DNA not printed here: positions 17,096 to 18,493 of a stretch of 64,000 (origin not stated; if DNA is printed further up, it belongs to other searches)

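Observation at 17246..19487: Bacterial-type C-4 demethylation pair (Rieske oxygenase + NAD-dependent reductase) leading the operon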

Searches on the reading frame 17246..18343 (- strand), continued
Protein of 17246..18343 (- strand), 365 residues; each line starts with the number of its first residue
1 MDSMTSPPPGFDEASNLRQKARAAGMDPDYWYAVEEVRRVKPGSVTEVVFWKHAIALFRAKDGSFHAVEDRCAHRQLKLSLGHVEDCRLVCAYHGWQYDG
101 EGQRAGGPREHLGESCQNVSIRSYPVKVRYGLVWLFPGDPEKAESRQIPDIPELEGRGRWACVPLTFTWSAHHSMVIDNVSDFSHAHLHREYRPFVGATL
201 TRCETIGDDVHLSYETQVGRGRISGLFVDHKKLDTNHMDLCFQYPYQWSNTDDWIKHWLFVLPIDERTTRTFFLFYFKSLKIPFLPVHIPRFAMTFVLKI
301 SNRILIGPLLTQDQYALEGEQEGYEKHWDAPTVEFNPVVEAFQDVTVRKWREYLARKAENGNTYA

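Call 25: search_protein_families(library=ncbifam, proteins=[L107:9980-11110:+, L107:8863-9921:+, L103:9974-11077:+, L103:8889-9935:+, L106:4150-5256:+, L106:3093-4109:+, L098:9986-11110:+, L098:8878-10002:+, L086:9968-11083:+, L086:8835-9938:+], max_evalue=1e-40)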
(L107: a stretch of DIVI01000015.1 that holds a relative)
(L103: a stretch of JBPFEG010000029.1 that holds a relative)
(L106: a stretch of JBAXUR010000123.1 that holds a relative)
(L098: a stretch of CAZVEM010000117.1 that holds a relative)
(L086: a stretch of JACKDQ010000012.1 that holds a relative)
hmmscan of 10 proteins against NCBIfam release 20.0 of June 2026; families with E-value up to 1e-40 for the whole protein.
L107:9980-11110:+ (376 aa): 1 family
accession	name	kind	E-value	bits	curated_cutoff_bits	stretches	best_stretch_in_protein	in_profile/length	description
NF052579.1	BetMthstMoxSdmAMthl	equivalog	8e-115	383.5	600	1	21-361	3-345/351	4beta-methylsterol monooxygenase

L107:8863-9921:+ (352 aa): 2 families
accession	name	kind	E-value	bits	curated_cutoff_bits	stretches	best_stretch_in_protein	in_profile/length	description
NF052578.1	StrlDmthSdmBMthl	equivalog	4.6e-93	312.6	600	1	21-349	3-328/328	sterol demethylase protein SdmB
TIGR03466.1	HpnA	hypoth_equivalog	6.5e-69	232.3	367.65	1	20-347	2-325/327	hopanoid-associated sugar epimerase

L103:9974-11077:+ (367 aa): 1 family
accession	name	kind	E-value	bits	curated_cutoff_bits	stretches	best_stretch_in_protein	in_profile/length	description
NF052579.1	BetMthstMoxSdmAMthl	equivalog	3.3e-112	374.9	600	1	18-362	3-349/351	4beta-methylsterol monooxygenase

L103:8889-9935:+ (348 aa): 2 families
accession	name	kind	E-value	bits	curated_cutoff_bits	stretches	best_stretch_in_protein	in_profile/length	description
NF052578.1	StrlDmthSdmBMthl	equivalog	4.4e-90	302.8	600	1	16-344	3-328/328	sterol demethylase protein SdmB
TIGR03466.1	HpnA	hypoth_equivalog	7.7e-66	222.2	367.65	1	16-342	3-325/327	hopanoid-associated sugar epimerase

L106:4150-5256:+ (368 aa): 1 family
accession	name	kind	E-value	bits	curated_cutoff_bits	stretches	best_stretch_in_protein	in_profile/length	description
NF052579.1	BetMthstMoxSdmAMthl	equivalog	3.8e-113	378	600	1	19-358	4-345/351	4beta-methylsterol monooxygenase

L106:3093-4109:+ (338 aa): 2 families
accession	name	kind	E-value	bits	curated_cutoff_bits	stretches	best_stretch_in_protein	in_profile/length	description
NF052578.1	StrlDmthSdmBMthl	equivalog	9e-90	301.7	600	1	6-334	3-328/328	sterol demethylase protein SdmB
TIGR03466.1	HpnA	hypoth_equivalog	8.7e-67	225.3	367.65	1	6-332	3-325/327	hopanoid-associated sugar epimerase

L098:9986-11110:+ (374 aa): 1 family
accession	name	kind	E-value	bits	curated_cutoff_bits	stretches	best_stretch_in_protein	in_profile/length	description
NF052579.1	BetMthstMoxSdmAMthl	equivalog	5.4e-115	384.1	600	1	12-353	3-346/351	4beta-methylsterol monooxygenase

L098:8878-10002:+ (374 aa): 2 families
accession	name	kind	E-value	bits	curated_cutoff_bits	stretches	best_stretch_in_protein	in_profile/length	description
NF052578.1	StrlDmthSdmBMthl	equivalog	4.6e-75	253.4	600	1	15-349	3-328/328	sterol demethylase protein SdmB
TIGR03466.1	HpnA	hypoth_equivalog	1.3e-67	228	367.65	1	14-349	2-327/327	hopanoid-associated sugar epimerase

L086:9968-11083:+ (371 aa): 1 family
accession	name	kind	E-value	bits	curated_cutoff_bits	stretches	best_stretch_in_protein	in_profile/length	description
NF052579.1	BetMthstMoxSdmAMthl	equivalog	2.3e-123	411.6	600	1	22-364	4-348/351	4beta-methylsterol monooxygenase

L086:8835-9938:+ (367 aa): 2 families
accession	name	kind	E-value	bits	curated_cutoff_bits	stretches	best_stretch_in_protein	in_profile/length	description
NF052578.1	StrlDmthSdmBMthl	equivalog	7.8e-94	315.1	600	1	16-346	4-327/328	sterol demethylase protein SdmB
TIGR03466.1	HpnA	hypoth_equivalog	3.1e-67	226.8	367.65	1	15-345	3-325/327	hopanoid-associated sugar epimerase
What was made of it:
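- On SdmB (sterol demethylase protein, NF052578): The sdmA-adjacent reductases of the Methylococcales MAGs score 302-313 (call 25).
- The cut-off is narrow. sdmB-sdmA pairs from other Methylococcales MAGs score only 375-384 and 302-313 bits, no better than the window pair (call 25).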

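Call 26: find_homologous_proteins(query=P0126, max_evalue=1e-60)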
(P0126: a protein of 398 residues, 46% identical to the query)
Query P0126 (398 aa): 825 proteins with E <= 1e-60 among 8000 candidates; the best 120 are listed.
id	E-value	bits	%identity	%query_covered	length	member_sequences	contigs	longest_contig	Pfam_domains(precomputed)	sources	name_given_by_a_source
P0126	2.0e-280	948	100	100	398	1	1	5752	PF00355.33,PF19112.7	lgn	-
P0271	4.4e-217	739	79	97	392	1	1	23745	PF00355.33,PF19112.7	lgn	-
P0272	3.4e-215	733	80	93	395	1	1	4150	PF00355.33,PF19112.7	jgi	jgi:phenylpropionate dioxygenase-like ring-hydroxylating dioxygenase large terminal subunit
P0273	5.6e-206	702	80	90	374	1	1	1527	PF00355.33,PF19112.7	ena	-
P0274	1.3e-198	678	78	93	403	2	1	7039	PF00355.33,PF13806.13,PF19112.7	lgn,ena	-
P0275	3.1e-194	664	72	97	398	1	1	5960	PF00355.33,PF19112.7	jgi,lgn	-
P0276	1.3e-191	655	71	95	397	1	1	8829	PF00355.33,PF19112.7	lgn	-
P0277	6.0e-157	541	61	92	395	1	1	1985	PF00355.33,PF19112.7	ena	-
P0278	2.8e-149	515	59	90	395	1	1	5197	PF00355.33,PF19112.7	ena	-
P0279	2.0e-142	493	58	95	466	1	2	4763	PF00355.33,PF19112.7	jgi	jgi:nitrite reductase/ring-hydroxylating ferredoxin subunit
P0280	2.0e-140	486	55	96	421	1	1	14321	PF00355.33,PF19112.7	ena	-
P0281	2.3e-137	476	59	86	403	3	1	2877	PF00355.33,PF19112.7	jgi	jgi:phenylpropionate dioxygenase-like ring-hydroxylating dioxygenase large terminal subunit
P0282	2.6e-137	476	53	95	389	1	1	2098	PF00355.33,PF19112.7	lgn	-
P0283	9.3e-137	474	56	92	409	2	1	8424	PF00355.33,PF19112.7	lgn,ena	-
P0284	5.0e-135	469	56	89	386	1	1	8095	PF00355.33,PF19112.7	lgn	-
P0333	2.8e-124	433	55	86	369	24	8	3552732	PF00355.33,PF13806.13,PF19112.7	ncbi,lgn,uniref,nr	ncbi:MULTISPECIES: aromatic ring-hydroxylating dioxygenase subunit alpha [Methylococcus]|uniref:Arom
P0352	6.3e-119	415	54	85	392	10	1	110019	PF00355.33,PF19112.7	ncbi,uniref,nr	ncbi:aromatic ring-hydroxylating oxygenase subunit alpha [Methylotetracoccus oryzae]|uniref:aromatic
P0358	2.1e-118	414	47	96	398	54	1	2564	PF00355.33,PF19112.7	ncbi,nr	ncbi:MAG: Rieske 2Fe-2S domain-containing protein [Methyloprofundus sp.]|nr:Rieske 2Fe-2S domain-con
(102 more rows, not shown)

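Call 27: find_encoding_contigs(protein=P0333, flank=6000, max_places=4)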
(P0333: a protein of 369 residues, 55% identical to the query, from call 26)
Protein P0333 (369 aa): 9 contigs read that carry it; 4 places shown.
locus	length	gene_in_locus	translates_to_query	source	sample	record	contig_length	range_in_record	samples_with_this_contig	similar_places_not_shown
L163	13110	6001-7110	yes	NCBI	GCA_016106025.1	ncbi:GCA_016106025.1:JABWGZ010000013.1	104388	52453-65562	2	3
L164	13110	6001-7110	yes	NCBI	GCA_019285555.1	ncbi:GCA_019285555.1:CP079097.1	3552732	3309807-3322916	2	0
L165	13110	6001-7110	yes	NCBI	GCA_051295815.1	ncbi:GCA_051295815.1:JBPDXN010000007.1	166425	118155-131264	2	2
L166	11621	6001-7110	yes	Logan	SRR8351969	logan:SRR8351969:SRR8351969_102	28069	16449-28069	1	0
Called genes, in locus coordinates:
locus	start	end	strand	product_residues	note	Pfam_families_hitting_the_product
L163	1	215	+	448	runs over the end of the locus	PF00270:DEAD, PF00271:Helicase_C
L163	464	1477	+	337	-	PF04116:FA_hydroxylase, PF11154:DUF2934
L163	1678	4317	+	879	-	PF03176:MMPL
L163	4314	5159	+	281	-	PF12974:Phosphonate-bd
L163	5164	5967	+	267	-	PF21033:RMD1-3 (faint)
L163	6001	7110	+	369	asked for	PF00355:Rieske, PF13806:Rieske_2 (weak), PF19112:VanA_C (weak)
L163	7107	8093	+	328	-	PF01073:3Beta_HSD, PF01370:Epimerase, PF02719:Polysacc_synt_2, PF04321:RmlD_sub_bind, PF05368:NmrA, PF13460:NAD_binding_10, PF16363:GDP_Man_Dehyd, PF07993:NAD_binding_4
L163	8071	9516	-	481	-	PF13205:Big_5 (faint), PF17964:Big_10, PF03734:YkuD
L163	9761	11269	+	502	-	PF00350:Dynamin_N, PF01926:MMR_HSR1 (faint)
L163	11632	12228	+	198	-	-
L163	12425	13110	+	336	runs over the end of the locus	PF03446:NAD_binding_2, PF03807:F420_oxidored (weak), PF00393:6PGD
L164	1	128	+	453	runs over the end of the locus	PF00270:DEAD, PF04851:ResIII (faint), PF00271:Helicase_C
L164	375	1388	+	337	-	PF04116:FA_hydroxylase, PF11154:DUF2934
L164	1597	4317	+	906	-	PF03176:MMPL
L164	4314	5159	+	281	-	PF12974:Phosphonate-bd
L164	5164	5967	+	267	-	PF21033:RMD1-3 (faint), PF16811:TAtT (weak)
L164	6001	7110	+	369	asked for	PF00355:Rieske, PF13806:Rieske_2 (weak), PF19112:VanA_C (weak)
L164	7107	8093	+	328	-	PF01073:3Beta_HSD, PF01370:Epimerase, PF02719:Polysacc_synt_2, PF04321:RmlD_sub_bind, PF05368:NmrA, PF13460:NAD_binding_10, PF16363:GDP_Man_Dehyd, PF07993:NAD_binding_4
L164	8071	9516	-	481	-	PF17964:Big_10, PF03734:YkuD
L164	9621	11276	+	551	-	PF00350:Dynamin_N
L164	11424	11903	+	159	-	PF12850:Metallophos_2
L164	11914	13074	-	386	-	PF00155:Aminotran_1_2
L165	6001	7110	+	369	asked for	PF00355:Rieske, PF13806:Rieske_2 (weak), PF19112:VanA_C (weak)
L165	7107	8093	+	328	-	PF01073:3Beta_HSD, PF01370:Epimerase, PF02719:Polysacc_synt_2, PF04321:RmlD_sub_bind, PF05368:NmrA, PF13460:NAD_binding_10, PF16363:GDP_Man_Dehyd, PF07993:NAD_binding_4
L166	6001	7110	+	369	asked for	PF00355:Rieske, PF13806:Rieske_2 (weak), PF19112:VanA_C (weak)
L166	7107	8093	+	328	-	PF01073:3Beta_HSD, PF01370:Epimerase, PF02719:Polysacc_synt_2, PF04321:RmlD_sub_bind, PF05368:NmrA, PF13460:NAD_binding_10, PF16363:GDP_Man_Dehyd, PF07993:NAD_binding_4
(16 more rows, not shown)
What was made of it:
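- Closest known: SdmA/SdmB of Methylococcus capsulatus. Different: The gene order is reversed: sdmA then sdmB in Methylococcus, next to the bstABC transporter genes (call 27).
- Tried and rejected: Methylococcus was recovered instead through a second protein search and find_encoding_contigs (calls 26, 27).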

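Call 29: search_protein_families(library=ncbifam, proteins=[P0333, L164:7107-8093:+, P0352, P0358], max_evalue=1e-40)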
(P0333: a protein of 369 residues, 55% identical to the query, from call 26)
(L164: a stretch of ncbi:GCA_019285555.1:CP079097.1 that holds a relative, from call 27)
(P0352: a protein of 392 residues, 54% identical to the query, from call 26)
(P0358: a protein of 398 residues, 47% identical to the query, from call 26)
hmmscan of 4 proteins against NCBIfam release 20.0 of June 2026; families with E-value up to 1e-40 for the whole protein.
P0333 (369 aa): 1 family
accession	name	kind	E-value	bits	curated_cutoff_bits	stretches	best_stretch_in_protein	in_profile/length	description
NF052579.1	BetMthstMoxSdmAMthl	equivalog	3.9e-214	710.1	600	1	12-360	1-349/351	4beta-methylsterol monooxygenase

L164:7107-8093:+ (328 aa): 2 families
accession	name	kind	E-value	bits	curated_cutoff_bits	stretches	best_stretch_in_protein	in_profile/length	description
NF052578.1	StrlDmthSdmBMthl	equivalog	8.3e-208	689.7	600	1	1-328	1-328/328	sterol demethylase protein SdmB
TIGR03466.1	HpnA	hypoth_equivalog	1.6e-81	273.7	367.65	1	1-328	1-327/327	hopanoid-associated sugar epimerase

P0352 (392 aa): 1 family
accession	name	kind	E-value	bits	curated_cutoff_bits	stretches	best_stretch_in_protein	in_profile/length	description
NF052579.1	BetMthstMoxSdmAMthl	equivalog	2.4e-215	714.1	600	1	37-386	1-350/351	4beta-methylsterol monooxygenase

P0358 (398 aa): 1 family
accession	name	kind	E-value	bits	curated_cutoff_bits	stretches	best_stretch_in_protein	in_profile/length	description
NF052579.1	BetMthstMoxSdmAMthl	equivalog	8.6e-207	686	600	1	8-362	1-351/351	4beta-methylsterol monooxygenase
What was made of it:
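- On SdmA (4beta-methylsterol monooxygenase, NF052579): Methylococcus, Methylotetracoccus and Methyloprofundus proteins score 686-714 (call 29), but sdmB-sdmA pairs from other Methylococcales MAGs score only 375-384 (call 25).
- On SdmB (sterol demethylase protein, NF052578): The authentic SdmB also cross-hits HpnA, at 273.7 (call 29).
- The authentic SdmB itself cross-hits the HpnA model at 274 bits (call 29).
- Tried and rejected: So do sdmB-sdmA pairs from other Methylococcales MAGs (call 25), while authentic Methylococcus proteins pass (call 29).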

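Call 55: predict_structure(alignment_id=A2)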
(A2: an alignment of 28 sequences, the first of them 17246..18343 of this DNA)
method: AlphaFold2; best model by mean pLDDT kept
length: 365 residues; sequences in the alignment: 28
mean_pLDDT: 89.0   pTM: 0.88
mean pLDDT of the five models: 89.0, 87.6, 85.9, 85.6, 85.5
residues with pLDDT >= 90: 232; 70-90: 111; 50-70: 16; < 50: 6
segments of 3 or more residues with pLDDT < 50: 1-3, 363-365
pLDDT, mean of each block of 10 residues (from residue 1): 70 94 96 97 98 97 97 89 95 92 83 67 96 96 93 88 94 93 75 83 95 89 77 87 95 92 97 89 79 87 87 93 92 83 96 91 52
secondary structure, 60 per line:
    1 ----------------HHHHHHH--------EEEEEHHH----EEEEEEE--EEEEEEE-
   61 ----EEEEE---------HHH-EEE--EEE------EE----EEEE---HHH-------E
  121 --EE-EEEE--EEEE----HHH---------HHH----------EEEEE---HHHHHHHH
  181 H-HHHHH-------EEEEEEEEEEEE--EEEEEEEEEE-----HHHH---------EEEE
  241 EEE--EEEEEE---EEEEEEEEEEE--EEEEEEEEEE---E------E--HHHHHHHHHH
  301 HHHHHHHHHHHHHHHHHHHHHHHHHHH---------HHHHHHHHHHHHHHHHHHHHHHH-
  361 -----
elements in order: H17-23 E32-36 E44-50 E53-59 E65-69 E83-85 E88-90 E103-106 E126-129 E132-135 E165-169 H173-181 H183-187 E195-206 E209-218 H224-227 E237-243 E246-251 E255-265 E268-277 H291-327 H337-359

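Call 57: fold_search(model_id=the predicted structure, library=pdb)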
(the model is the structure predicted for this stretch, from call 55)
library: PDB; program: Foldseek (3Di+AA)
matches with E <= 10: 1230; with E <= 0.001: 229
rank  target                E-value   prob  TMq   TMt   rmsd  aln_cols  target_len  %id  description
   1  7szg_A                7.1e-21  1.00  0.57  0.65   8.4       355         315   19  Structure of the Rieske Non-heme Iron Oxygenase GxtA Pressurized with Xenon (released 2022-01-19)
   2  6wnd_C                7.6e-21  1.00  0.67  0.74   3.9       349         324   20  Structure of the Rieske non-heme iron oxygenase GxtA with dideoxysaxitoxin bound (released 2020-06-17)
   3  7szf_C                1.0e-20  1.00  0.66  0.73   5.1       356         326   20  Structure of the Rieske Non-heme Iron Oxygenase GxtA with beta-Saxitoxinol Bound (released 2022-01-19)
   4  7szh_B                1.3e-20  1.00  0.65  0.72   4.8       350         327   22  Structure of the Rieske Non-heme Iron Oxygenase SxtT with beta-saxitoxinol Bound (released 2022-01-19)
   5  6wnb_C                1.4e-20  1.00  0.62  0.71   4.7       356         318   21  Structure of the Rieske non-heme iron oxygenase SxtT with dideoxysaxitoxin bound (released 2020-06-17)
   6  6wnb_B                1.7e-20  1.00  0.66  0.73   4.6       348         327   22  Structure of the Rieske non-heme iron oxygenase SxtT with dideoxysaxitoxin bound (released 2020-06-17)
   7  6wn3_B                1.8e-20  1.00  0.65  0.72   4.9       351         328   22  Structure of the Rieske non-heme iron oxygenase SxtT (released 2020-06-17)
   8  7szh_C                1.8e-20  1.00  0.63  0.71   4.9       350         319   21  Structure of the Rieske Non-heme Iron Oxygenase SxtT with beta-saxitoxinol Bound (released 2022-01-19)
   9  7szg_C                1.9e-20  1.00  0.65  0.72   4.7       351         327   20  Structure of the Rieske Non-heme Iron Oxygenase GxtA Pressurized with Xenon (released 2022-01-19)
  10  7sze_B                2.3e-20  1.00  0.65  0.71   4.9       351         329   20  Structure of the Rieske Non-heme Iron Oxygenase GxtA with Saxitoxin Bound (released 2022-01-19)
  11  7szf_A                2.3e-20  1.00  0.63  0.71   4.8       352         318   20  Structure of the Rieske Non-heme Iron Oxygenase GxtA with beta-Saxitoxinol Bound (released 2022-01-19)
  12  7szf_B                2.4e-20  1.00  0.64  0.72   4.7       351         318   20  Structure of the Rieske Non-heme Iron Oxygenase GxtA with beta-Saxitoxinol Bound (released 2022-01-19)
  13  6wn3_A                2.5e-20  1.00  0.66  0.73   4.5       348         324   22  Structure of the Rieske non-heme iron oxygenase SxtT (released 2020-06-17)
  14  6wn3_C                2.5e-20  1.00  0.61  0.70   5.4       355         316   21  Structure of the Rieske non-heme iron oxygenase SxtT (released 2020-06-17)
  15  6wnc_C                3.0e-20  1.00  0.65  0.72   4.6       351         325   20  Structure of the Rieske non-heme iron oxygenase GxtA (released 2020-06-17)
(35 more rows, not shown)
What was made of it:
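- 17246..18343 (-): sdmA-like gene: Rieske [2Fe-2S] non-haem iron monooxygenase of 365 aa, the second gene. Predicted sterol C-4 methyl oxidase. The AlphaFold2 model has pLDDT 89, and the nearest solved folds are GxtA, SxtT, DdmC and NdmA (calls 55, 57).
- On SdmA (4beta-methylsterol monooxygenase, NF052579): The fold matches DdmC, SxtT, GxtA and NdmA (call 57).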
